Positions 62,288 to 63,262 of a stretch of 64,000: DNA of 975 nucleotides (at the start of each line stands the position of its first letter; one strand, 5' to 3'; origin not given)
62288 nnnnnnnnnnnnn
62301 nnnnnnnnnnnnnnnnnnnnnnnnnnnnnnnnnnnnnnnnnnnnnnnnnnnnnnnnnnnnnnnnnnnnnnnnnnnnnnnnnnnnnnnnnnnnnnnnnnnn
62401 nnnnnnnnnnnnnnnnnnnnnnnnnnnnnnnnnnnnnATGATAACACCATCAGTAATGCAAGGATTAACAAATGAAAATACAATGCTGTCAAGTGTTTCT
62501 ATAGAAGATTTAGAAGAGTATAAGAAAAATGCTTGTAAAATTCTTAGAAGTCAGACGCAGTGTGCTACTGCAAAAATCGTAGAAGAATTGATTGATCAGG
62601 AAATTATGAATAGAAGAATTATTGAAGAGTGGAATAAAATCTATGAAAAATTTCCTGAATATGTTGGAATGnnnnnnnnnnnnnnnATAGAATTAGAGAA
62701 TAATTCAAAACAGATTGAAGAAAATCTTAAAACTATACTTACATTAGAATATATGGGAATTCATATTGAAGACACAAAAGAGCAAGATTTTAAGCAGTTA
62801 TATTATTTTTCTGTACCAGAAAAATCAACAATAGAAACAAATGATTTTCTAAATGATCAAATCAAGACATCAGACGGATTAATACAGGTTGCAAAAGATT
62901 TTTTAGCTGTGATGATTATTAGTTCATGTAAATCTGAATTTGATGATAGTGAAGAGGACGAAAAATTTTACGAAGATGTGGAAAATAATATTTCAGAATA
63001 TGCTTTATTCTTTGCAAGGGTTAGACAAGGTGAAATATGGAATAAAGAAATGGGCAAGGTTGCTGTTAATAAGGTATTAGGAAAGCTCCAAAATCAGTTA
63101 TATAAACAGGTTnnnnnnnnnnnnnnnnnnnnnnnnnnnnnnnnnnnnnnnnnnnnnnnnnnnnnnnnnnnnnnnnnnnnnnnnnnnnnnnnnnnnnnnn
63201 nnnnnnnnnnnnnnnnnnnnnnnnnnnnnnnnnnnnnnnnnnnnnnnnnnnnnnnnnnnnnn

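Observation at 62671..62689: Three genes with an ideal SD-spacer context followed by ATA/ATC instead of ATG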

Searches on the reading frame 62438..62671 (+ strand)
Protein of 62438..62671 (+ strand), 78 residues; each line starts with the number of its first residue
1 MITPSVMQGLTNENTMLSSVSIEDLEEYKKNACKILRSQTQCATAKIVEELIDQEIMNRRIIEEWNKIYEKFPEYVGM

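Call 86: search_protein_families(library=pfam, proteins=[window:62438-62671:+], max_evalue=0.001)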
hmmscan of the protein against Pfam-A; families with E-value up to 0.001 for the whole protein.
window:62438-62671:+ (78 aa): 0 families

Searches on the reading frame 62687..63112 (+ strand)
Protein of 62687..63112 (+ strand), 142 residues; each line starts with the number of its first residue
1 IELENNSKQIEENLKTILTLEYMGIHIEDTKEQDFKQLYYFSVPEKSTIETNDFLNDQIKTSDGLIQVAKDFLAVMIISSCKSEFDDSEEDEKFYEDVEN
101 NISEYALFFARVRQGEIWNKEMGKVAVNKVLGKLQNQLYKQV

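Call 9: find_related_loci(query=window:62687-63112:+, collection=viral_contigs, flank=3000)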
Query seq(142 aa) (142 aa) in viral_contigs; peptide patterns used: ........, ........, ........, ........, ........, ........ (x = any residue, [..] = any of these).
39 stretches matched a pattern; 22 encode a relative of the query (tblastn E <= 1e-3); 21 distinct loci.
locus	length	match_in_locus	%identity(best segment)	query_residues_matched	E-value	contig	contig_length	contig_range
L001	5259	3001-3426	100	1-142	8e-93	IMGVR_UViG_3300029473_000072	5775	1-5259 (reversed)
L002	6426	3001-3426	100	1-142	8e-93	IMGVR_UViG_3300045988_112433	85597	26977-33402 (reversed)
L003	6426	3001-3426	100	1-142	8e-93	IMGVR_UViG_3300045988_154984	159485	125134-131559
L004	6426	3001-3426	99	1-142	2e-91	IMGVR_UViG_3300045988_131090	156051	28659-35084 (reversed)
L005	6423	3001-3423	77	1-142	2e-69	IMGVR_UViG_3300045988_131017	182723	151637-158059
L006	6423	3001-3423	77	1-142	2e-69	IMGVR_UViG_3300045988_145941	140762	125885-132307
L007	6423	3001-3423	76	1-142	3e-68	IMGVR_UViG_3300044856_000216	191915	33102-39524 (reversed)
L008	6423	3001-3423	75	1-142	4e-68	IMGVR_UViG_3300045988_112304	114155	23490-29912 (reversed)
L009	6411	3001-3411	71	5-142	6e-64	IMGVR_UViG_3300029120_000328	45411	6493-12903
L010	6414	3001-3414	73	1-142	8e-64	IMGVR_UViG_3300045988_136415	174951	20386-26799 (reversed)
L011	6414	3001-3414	73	1-142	1e-63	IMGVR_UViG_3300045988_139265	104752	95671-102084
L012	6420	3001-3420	68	1-142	3e-60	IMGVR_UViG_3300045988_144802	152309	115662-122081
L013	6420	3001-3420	66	1-142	2e-59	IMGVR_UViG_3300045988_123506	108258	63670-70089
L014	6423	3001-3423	73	1-142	6e-59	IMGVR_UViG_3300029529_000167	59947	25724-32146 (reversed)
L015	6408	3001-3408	66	5-142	9e-58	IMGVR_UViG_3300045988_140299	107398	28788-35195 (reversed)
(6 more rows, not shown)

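Call 23: search_protein_families(library=pfam, proteins=[window:62687-63112:+], max_evalue=0.1)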
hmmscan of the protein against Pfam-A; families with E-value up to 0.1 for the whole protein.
window:62687-63112:+ (142 aa): 0 families

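Call 24: search_protein_families(library=phrogs, proteins=[window:62687-63112:+], max_evalue=0.01)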
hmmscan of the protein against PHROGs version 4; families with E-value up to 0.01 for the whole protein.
window:62687-63112:+ (142 aa): 0 families
